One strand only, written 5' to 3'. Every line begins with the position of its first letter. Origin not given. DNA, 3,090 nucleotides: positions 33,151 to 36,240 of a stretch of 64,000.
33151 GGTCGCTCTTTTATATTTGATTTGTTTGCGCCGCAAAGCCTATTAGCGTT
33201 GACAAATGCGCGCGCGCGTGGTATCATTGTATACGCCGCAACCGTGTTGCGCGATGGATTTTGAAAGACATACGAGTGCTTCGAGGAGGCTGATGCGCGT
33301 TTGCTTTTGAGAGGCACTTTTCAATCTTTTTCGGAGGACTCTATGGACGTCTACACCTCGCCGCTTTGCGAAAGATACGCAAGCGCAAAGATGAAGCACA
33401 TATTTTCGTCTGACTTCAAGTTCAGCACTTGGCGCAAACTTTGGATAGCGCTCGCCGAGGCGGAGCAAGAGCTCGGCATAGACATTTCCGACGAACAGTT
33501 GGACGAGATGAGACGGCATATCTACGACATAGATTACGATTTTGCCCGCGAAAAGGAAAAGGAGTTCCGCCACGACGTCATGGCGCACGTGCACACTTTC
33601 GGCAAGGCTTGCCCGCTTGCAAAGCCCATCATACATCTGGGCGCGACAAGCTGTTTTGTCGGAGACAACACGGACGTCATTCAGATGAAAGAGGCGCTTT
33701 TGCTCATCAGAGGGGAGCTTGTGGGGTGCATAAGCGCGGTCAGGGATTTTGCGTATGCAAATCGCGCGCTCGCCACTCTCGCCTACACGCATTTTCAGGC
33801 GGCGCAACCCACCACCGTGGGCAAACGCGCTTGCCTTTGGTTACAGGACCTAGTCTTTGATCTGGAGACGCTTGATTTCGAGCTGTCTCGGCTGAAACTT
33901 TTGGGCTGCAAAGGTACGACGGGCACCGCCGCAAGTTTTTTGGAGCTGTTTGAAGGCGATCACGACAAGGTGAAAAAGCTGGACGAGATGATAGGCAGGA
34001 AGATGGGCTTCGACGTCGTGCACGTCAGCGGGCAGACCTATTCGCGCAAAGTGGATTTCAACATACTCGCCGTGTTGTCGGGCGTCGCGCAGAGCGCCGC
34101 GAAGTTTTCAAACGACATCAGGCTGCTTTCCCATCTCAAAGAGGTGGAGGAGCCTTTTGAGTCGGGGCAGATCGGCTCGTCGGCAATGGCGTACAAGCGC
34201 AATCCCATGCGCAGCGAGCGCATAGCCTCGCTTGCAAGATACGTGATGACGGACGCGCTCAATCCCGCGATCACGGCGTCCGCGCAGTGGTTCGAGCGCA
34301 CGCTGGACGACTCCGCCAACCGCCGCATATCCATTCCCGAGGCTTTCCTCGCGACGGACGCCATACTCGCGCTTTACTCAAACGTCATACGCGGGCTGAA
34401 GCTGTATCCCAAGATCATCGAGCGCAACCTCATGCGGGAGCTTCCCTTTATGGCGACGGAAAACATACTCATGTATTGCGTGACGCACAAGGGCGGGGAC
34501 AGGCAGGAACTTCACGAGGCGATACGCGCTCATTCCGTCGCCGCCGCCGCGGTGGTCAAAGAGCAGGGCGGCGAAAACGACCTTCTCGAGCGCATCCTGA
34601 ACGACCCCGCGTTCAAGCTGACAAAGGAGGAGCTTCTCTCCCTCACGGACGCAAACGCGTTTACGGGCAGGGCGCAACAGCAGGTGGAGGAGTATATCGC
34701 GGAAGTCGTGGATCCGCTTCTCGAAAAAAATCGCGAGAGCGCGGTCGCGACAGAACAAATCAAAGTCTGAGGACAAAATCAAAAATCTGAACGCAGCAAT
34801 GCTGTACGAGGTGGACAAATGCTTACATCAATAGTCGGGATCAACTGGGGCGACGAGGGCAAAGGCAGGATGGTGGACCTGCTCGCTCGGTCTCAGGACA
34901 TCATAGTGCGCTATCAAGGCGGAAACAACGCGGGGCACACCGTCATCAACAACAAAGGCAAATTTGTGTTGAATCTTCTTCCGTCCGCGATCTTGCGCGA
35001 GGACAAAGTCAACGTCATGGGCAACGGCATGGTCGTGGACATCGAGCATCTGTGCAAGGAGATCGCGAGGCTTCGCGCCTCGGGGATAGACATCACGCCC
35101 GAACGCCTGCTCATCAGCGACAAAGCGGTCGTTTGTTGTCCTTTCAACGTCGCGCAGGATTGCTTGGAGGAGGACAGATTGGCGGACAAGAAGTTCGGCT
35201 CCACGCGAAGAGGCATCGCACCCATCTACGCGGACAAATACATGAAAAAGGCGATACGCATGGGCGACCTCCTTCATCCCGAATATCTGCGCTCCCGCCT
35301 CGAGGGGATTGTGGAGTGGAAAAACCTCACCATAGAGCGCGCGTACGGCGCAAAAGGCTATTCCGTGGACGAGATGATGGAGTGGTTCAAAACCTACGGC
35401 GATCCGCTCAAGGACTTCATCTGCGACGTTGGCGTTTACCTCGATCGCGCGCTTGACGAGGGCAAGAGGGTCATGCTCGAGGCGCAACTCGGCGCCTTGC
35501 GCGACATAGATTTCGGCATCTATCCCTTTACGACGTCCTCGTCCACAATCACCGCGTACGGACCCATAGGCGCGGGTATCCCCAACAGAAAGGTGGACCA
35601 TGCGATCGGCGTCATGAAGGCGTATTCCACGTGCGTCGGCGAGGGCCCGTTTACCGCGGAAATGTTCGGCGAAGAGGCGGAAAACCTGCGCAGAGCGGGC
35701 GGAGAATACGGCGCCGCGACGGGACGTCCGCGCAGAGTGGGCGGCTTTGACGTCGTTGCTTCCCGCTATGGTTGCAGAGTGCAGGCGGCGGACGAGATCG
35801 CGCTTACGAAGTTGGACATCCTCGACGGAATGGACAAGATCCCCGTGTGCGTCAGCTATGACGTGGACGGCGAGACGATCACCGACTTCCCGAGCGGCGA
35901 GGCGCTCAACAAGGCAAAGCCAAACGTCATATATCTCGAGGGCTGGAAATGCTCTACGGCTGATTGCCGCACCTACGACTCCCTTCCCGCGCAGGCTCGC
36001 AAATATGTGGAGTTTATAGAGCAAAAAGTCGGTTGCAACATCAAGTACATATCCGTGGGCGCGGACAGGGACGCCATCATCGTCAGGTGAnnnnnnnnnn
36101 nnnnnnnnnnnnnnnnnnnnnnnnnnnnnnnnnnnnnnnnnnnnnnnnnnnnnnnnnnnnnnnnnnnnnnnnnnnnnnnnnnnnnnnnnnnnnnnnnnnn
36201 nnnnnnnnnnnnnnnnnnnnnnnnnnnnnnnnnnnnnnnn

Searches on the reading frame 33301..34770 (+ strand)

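Call 77: search_protein_families(library=pfam, proteins=[window:33301-34770:+], max_evalue=0.0001)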
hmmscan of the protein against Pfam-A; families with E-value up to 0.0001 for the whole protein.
window:33301-34770:+ (489 aa): 2 families
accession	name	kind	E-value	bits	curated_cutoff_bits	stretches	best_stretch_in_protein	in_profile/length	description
PF10397.14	ADSL_C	-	1.7e-21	76.7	32.7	1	382-464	1-78/79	Adenylosuccinate lyase C-terminus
PF00206.25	Lyase_1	-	2.8e-17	63.5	27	1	111-316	105-311/312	Lyase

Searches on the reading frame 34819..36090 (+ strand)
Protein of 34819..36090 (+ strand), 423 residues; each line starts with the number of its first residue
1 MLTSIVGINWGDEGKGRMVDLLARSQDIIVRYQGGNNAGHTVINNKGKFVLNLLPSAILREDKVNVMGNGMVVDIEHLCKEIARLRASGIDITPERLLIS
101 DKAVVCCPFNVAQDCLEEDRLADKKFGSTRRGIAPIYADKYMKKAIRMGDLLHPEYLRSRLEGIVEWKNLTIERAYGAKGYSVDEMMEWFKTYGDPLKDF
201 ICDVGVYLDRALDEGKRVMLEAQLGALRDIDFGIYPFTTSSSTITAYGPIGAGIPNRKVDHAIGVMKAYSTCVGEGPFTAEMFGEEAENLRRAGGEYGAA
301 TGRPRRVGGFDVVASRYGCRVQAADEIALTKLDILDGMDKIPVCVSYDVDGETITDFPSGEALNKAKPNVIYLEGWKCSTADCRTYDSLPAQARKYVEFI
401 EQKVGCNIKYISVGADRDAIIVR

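Call 77: search_protein_families(library=pfam, proteins=[window:34819-36090:+], max_evalue=0.0001)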
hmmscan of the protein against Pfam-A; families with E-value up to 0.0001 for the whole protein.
window:34819-36090:+ (423 aa): 1 family
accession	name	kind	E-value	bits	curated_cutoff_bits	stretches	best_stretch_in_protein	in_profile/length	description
PF00709.27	Adenylsucc_synt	-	5.5e-162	539.7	27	1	5-421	2-416/416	Adenylosuccinate synthetase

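Call 104: find_related_loci(query=window:34819-36090:+, collection=genome_contigs, flank=500)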
Query window:34819-36090:+ (423 aa) in genome_contigs; peptide patterns used: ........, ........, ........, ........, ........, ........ (x = any residue, [..] = any of these).
600 stretches matched a pattern (row limit reached: there are more); 582 encode a relative of the query (tblastn E <= 1e-3); the best 80 are kept; 80 distinct loci.
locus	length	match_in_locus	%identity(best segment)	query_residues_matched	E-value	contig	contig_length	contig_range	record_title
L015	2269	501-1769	83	1-423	0e+0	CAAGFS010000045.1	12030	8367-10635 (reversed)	MAG TPA_asm: Clostridia bacterium, isolate HGM11452, WGS project CAAGFS010000000 data, contig: SRS476193_56_k119_92316,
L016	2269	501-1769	82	1-423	0e+0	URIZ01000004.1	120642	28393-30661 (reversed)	uncultured Clostridiales bacterium isolate UMGS1043 genome assembly, contig: NODE_71_length_120642_cov_32.439765, whole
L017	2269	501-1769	83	1-423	0e+0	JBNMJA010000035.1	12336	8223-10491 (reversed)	MAG: Bacillota bacterium isolate CM_BacCAG2167.82 k141_267587_length_12336_cov_14.0000, whole genome shotgun sequence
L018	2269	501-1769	82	1-423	0e+0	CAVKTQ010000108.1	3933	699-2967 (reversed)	Firmicutes bacterium CAG:238 isolate H07683-L1_cleanbin_000016 genome assembly, contig: Spades_H07683-L1_contig_18385, w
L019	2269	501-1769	81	1-423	0e+0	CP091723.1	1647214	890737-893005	MAG: Christensenella sp. isolate nC33_lr_bin.267.fa chromosome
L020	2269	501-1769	78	1-423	0e+0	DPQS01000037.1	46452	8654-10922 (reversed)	MAG TPA_asm: Clostridiales bacterium isolate UBA11477 contig_13390, whole genome shotgun sequence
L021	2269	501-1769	72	1-423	0e+0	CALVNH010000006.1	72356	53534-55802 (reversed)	MAG: uncultured Clostridia bacterium isolate BRZ_P__bin69 genome assembly, contig: BRZ_P__NODE_485_length_72356_cov_31.6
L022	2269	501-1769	70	1-423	0e+0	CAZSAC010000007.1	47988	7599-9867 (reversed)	MAG TPA_asm: uncultured Bacteroidaceae bacterium isolate SRP335695_co1_38 genome assembly, contig: NODE_286_length_47988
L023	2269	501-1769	72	1-423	0e+0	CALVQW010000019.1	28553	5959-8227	MAG: uncultured Clostridia bacterium isolate BRZ_MP__bin75 genome assembly, contig: BRZ_MP__NODE_1468_length_28553_cov_2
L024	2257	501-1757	71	1-419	0e+0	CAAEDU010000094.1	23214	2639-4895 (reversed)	MAG TPA_asm: Clostridia bacterium, isolate HGM11451, WGS project CAAEDU010000000 data, contig: ERS396505_7_k85_163662, w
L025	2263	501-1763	69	1-421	0e+0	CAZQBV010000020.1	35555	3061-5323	MAG TPA_asm: uncultured Christensenella sp. isolate SRP242652_co4_64 genome assembly, contig: NODE_651_length_35555_cov_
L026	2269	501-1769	69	1-423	0e+0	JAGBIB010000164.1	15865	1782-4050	MAG: Clostridia bacterium isolate RGIG9138 Water_deer_Rectum.Co__c1115422, whole genome shotgun sequence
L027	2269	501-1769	69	1-423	0e+0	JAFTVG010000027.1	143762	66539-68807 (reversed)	MAG: Clostridia bacterium isolate RGIG4181 Roe_deer_Colon-2__c2202, whole genome shotgun sequence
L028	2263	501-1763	68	1-421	0e+0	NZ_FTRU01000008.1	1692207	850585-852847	Negativibacillus massiliensis strain Marseille-P3213T, whole genome shotgun sequence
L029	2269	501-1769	68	1-423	0e+0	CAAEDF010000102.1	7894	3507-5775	MAG TPA_asm: Clostridia bacterium, isolate HGM12720, WGS project CAAEDF010000000 data, contig: ERS396495_2_k85_70520, wh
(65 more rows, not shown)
